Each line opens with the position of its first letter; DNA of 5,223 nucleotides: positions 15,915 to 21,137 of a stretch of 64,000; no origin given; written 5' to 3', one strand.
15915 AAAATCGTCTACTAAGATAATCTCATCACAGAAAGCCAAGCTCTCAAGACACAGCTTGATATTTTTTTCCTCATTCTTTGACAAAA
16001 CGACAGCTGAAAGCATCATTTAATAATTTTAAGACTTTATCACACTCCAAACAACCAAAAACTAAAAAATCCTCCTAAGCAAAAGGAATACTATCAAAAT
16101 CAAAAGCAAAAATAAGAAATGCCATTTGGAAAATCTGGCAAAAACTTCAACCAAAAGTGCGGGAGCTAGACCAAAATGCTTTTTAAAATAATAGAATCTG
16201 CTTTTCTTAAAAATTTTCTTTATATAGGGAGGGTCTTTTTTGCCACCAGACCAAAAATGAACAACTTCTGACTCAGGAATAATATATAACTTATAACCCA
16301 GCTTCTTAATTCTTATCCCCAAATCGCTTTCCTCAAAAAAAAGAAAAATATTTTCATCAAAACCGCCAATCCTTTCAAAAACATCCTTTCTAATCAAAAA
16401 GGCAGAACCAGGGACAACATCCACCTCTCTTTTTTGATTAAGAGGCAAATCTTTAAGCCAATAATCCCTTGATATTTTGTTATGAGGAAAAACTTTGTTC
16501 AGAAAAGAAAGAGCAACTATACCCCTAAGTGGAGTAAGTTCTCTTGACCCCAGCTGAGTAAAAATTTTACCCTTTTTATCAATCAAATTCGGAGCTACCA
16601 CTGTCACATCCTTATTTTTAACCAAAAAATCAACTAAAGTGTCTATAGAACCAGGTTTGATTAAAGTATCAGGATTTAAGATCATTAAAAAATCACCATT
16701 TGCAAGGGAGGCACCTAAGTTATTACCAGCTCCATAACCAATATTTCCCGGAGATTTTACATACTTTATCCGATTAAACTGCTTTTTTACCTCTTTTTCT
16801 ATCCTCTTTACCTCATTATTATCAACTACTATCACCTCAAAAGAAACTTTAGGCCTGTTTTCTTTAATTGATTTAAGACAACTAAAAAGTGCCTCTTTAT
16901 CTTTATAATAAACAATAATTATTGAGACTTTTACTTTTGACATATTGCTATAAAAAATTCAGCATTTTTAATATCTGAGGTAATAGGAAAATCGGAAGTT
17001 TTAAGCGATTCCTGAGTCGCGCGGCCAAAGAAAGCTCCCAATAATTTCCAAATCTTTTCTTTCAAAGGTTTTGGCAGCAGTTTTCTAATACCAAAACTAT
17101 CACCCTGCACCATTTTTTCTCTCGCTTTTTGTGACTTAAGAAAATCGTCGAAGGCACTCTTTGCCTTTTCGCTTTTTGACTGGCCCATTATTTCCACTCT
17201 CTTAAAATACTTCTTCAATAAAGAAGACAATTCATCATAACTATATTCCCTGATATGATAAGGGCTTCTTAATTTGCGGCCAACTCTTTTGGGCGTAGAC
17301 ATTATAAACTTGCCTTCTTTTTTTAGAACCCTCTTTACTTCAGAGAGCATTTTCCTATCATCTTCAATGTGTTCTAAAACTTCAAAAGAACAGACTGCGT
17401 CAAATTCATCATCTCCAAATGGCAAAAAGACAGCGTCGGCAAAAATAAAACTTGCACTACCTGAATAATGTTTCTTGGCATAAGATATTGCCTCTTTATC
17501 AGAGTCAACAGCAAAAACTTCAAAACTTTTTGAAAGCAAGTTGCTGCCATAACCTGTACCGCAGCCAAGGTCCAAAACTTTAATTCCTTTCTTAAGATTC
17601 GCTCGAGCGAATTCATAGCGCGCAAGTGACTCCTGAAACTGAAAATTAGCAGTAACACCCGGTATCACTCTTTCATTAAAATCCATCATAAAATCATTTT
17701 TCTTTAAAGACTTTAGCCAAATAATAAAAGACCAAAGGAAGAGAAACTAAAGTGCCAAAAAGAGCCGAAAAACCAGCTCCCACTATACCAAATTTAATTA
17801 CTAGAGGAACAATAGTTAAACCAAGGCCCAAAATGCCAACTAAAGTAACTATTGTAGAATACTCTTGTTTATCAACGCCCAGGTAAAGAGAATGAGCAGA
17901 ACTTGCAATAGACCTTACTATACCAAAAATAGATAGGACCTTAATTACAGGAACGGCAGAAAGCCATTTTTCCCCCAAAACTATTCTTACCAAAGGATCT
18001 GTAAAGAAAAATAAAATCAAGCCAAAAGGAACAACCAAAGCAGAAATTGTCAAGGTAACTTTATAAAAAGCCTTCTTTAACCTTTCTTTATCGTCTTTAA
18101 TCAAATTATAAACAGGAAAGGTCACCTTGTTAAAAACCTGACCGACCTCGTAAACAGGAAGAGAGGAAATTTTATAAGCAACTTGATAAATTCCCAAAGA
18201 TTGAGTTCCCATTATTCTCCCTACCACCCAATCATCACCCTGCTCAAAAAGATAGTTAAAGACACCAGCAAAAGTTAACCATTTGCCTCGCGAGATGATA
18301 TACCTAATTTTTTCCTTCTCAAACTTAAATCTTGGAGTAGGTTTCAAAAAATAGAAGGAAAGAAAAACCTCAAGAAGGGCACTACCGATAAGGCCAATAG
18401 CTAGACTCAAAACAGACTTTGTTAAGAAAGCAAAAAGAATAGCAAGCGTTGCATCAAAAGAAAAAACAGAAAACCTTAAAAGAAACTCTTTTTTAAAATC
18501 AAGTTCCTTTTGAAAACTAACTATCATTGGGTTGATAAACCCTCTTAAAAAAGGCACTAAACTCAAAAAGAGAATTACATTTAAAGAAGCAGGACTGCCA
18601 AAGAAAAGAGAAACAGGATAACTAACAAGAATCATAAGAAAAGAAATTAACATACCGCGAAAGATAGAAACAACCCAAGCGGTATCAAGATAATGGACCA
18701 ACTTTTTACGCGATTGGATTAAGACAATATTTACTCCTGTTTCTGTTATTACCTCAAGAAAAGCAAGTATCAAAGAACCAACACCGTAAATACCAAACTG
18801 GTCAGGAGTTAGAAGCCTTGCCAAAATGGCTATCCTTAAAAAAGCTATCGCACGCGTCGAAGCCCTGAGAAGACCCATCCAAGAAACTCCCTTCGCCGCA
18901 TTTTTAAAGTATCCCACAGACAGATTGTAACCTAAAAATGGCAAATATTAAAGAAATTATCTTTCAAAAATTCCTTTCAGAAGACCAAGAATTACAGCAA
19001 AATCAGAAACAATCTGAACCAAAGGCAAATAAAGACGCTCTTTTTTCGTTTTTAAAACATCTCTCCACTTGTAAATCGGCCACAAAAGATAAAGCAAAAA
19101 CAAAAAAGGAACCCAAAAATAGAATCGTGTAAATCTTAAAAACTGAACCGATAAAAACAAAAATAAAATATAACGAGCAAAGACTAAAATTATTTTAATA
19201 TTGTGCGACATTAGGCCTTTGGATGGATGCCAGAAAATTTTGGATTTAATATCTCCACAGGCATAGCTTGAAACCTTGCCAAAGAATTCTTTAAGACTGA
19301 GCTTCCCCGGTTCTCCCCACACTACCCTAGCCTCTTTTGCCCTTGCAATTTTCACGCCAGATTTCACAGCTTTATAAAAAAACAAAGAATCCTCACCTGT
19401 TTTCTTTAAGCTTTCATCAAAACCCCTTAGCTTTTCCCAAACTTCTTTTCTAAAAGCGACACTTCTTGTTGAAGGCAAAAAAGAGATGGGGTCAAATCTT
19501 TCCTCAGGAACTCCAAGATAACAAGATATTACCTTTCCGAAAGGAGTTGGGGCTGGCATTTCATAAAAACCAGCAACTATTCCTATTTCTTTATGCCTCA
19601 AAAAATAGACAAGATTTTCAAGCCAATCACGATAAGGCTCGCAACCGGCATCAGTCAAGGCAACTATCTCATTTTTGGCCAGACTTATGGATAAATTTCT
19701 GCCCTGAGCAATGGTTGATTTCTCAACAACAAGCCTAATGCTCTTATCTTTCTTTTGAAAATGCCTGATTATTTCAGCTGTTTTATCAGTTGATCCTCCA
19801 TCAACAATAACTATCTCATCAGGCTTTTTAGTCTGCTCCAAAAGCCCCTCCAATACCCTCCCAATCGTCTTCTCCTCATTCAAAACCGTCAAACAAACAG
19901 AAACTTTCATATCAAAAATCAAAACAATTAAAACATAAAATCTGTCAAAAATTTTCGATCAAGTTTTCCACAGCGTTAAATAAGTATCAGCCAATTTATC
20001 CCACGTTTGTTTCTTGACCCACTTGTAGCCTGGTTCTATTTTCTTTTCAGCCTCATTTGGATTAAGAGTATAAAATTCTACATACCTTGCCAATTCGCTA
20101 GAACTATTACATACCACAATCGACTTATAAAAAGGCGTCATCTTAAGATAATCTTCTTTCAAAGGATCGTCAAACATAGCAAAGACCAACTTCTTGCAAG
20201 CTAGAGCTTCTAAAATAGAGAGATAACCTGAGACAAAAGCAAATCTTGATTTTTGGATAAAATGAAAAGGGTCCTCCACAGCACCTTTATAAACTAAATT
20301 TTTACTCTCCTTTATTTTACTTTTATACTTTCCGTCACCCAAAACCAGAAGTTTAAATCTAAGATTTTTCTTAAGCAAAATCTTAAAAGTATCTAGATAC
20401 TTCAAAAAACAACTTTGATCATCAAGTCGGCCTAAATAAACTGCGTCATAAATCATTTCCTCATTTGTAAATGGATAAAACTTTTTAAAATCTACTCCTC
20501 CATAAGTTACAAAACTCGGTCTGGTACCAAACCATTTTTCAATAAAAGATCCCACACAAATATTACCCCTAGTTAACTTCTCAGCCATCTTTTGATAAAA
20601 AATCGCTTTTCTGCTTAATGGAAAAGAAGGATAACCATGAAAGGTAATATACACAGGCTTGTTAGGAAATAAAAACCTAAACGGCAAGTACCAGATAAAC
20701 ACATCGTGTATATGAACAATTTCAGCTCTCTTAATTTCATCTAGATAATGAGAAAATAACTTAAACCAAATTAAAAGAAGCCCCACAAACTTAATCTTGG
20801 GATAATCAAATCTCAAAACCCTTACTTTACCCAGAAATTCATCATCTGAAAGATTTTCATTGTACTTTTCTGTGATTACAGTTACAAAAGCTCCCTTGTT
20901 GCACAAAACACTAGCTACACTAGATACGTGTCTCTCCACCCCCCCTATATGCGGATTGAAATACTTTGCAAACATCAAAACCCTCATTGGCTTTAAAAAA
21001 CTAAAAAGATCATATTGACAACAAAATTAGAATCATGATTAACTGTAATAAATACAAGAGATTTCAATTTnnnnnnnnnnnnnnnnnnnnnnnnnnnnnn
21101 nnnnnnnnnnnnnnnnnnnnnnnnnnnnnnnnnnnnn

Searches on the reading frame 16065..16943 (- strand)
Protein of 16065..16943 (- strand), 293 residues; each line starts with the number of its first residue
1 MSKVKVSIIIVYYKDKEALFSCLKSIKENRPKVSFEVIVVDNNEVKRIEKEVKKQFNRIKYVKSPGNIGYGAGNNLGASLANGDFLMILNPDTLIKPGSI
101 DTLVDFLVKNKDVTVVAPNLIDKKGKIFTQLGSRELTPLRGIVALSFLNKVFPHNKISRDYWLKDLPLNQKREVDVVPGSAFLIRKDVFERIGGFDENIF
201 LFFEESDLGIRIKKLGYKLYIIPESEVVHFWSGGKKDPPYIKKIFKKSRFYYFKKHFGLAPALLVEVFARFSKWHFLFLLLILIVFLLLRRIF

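Call 48: search_protein_families(library=pfam, proteins=[window:16065-16943:-], max_evalue=0.001)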
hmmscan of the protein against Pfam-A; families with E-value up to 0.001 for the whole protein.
window:16065-16943:- (293 aa): 4 families
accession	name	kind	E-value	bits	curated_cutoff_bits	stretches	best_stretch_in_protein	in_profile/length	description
PF00535.33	Glycos_transf_2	-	2.3e-20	73.6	23.3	1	7-192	1-167/168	Glycosyl transferase family 2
PF13641.12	Glyco_tranf_2_3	-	7.2e-12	46.3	27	1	6-241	3-217/230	Glycosyltransferase like family 2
PF10111.15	Glyco_tranf_2_2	-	5.8e-09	36.3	27.3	1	32-214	27-201/276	Glycosyltransferase like family 2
PF13632.12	Glyco_trans_2_3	-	4.6e-05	23.8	27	1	176-287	71-170/198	Glycosyl transferase family group 2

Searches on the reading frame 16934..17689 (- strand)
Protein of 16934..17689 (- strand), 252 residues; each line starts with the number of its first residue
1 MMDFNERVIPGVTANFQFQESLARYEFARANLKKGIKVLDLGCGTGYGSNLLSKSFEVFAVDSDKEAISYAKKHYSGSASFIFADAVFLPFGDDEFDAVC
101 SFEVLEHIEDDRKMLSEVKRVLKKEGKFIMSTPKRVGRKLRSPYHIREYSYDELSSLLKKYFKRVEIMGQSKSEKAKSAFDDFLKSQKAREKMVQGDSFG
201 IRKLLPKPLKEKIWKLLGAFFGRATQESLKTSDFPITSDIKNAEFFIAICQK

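Call 48: search_protein_families(library=pfam, proteins=[window:16934-17689:-], max_evalue=0.001)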
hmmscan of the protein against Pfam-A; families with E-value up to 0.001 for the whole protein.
window:16934-17689:- (252 aa): 12 families
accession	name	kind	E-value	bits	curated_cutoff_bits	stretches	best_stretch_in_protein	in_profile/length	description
PF08241.18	Methyltransf_11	-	7.1e-23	81.5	21.2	1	39-130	1-95/95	Methyltransferase domain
PF13847.12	Methyltransf_31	-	1.6e-21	77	27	1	33-142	2-114/145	Methyltransferase domain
PF13649.12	Methyltransf_25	-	5.5e-20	72.3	27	1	38-126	1-97/97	Methyltransferase domain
PF13489.12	Methyltransf_23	-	1.8e-15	57.5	27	1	24-139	12-128/164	Methyltransferase domain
PF08242.18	Methyltransf_12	-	9.4e-12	46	30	1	39-128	1-98/98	Methyltransferase domain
PF01209.24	Ubie_methyltran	-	1.2e-09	38.4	20.1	1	29-146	42-168/233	ubiE/COQ5 methyltransferase family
PF02353.26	CMAS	-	5.6e-07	29.6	27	1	21-138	49-172/273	Mycolic acid cyclopropane synthetase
PF03141.22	Methyltransf_29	-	1.2e-06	27.8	23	1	32-138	115-225/506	Putative S-adenosyl-L-methionine-dependent methyltransferase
PF05219.18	DREV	-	6.2e-06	26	26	1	15-131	75-187/265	DREV methyltransferase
PF05175.20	MTS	-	9.6e-06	25.8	23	1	35-132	32-140/170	Methyltransferase small domain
PF07021.18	MetW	-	4.5e-05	23.6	21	1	30-124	9-104/193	Methionine biosynthesis protein MetW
PF03848.20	TehB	-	0.00068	19.5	20.4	1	33-73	29-70/193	Tellurite resistance protein TehB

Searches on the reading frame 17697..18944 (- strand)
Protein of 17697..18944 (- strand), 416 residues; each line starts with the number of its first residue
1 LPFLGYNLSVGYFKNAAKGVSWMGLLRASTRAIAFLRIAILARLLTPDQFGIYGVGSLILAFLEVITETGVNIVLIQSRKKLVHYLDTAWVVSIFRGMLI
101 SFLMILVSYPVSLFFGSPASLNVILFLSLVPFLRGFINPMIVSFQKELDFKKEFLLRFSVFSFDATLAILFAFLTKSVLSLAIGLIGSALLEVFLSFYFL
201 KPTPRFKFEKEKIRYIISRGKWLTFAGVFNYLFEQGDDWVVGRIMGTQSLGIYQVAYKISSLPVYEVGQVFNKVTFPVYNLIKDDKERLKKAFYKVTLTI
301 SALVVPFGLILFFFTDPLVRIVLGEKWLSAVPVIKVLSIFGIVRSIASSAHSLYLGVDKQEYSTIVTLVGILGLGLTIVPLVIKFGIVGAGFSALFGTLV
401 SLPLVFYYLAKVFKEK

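Call 48: search_protein_families(library=pfam, proteins=[window:17697-18944:-], max_evalue=0.001)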
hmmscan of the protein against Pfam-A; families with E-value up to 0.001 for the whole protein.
window:17697-18944:- (416 aa): 3 families
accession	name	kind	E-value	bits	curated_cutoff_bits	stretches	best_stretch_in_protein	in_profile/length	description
PF13440.11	Polysacc_synt_3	-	6.8e-71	239.3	23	1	40-332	1-293/293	Polysaccharide biosynthesis protein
PF01943.22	Polysacc_synt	-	4.5e-32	112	28.2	2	17-278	2-269/274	Polysaccharide biosynthesis protein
PF01554.23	MatE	-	0.00033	20.8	24.9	1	228-377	7-157/161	MatE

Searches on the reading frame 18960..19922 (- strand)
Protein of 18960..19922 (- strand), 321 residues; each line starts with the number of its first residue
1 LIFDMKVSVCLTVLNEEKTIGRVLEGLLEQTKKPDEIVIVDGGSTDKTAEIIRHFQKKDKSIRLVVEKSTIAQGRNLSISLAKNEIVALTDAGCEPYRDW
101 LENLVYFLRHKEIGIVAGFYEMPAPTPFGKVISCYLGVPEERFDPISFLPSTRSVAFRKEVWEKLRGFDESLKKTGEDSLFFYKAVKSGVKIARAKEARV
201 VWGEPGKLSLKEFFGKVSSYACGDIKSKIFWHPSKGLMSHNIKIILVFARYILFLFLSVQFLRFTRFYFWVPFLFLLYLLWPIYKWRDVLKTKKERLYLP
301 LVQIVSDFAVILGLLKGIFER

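Call 48: search_protein_families(library=pfam, proteins=[window:18960-19922:-], max_evalue=0.001)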
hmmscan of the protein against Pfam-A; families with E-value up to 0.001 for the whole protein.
window:18960-19922:- (321 aa): 4 families
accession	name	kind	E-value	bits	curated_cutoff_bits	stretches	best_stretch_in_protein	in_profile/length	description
PF00535.33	Glycos_transf_2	-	1.7e-24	87.1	23.3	1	8-119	1-114/168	Glycosyl transferase family 2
PF13641.12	Glyco_tranf_2_3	-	1.7e-10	41.8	27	1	7-200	3-209/230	Glycosyltransferase like family 2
PF10111.15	Glyco_tranf_2_2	-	1.4e-08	35.1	27.3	1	10-111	3-109/276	Glycosyltransferase like family 2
PF13632.12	Glyco_trans_2_3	-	5.3e-06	26.8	27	1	152-280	74-196/198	Glycosyl transferase family group 2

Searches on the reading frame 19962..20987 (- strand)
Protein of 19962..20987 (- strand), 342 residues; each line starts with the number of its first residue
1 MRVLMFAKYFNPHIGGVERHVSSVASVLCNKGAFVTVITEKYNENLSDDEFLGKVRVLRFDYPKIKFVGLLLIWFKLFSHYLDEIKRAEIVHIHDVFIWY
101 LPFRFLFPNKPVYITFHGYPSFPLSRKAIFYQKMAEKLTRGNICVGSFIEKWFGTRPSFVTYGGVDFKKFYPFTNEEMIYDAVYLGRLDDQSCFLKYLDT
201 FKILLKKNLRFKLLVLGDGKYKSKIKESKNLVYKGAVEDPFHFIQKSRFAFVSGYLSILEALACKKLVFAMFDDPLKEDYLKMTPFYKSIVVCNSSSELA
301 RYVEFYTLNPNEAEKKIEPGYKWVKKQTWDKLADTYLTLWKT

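Call 48: search_protein_families(library=pfam, proteins=[window:19962-20987:-], max_evalue=0.001)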
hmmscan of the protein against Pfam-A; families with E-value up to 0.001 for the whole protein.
window:19962-20987:- (342 aa): 3 families
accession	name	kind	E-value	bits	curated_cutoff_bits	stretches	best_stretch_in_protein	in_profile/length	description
PF13439.12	Glyco_transf_4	-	3.7e-13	50.3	28.5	1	14-166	1-167/170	Glycosyltransferase Family 4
PF00534.26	Glycos_transf_1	-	1.6e-05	25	26.4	1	181-323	17-172/172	Glycosyl transferases group 1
PF13692.12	Glyco_trans_1_4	-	0.00014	22.6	27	1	182-270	4-105/142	Glycosyl transferases group 1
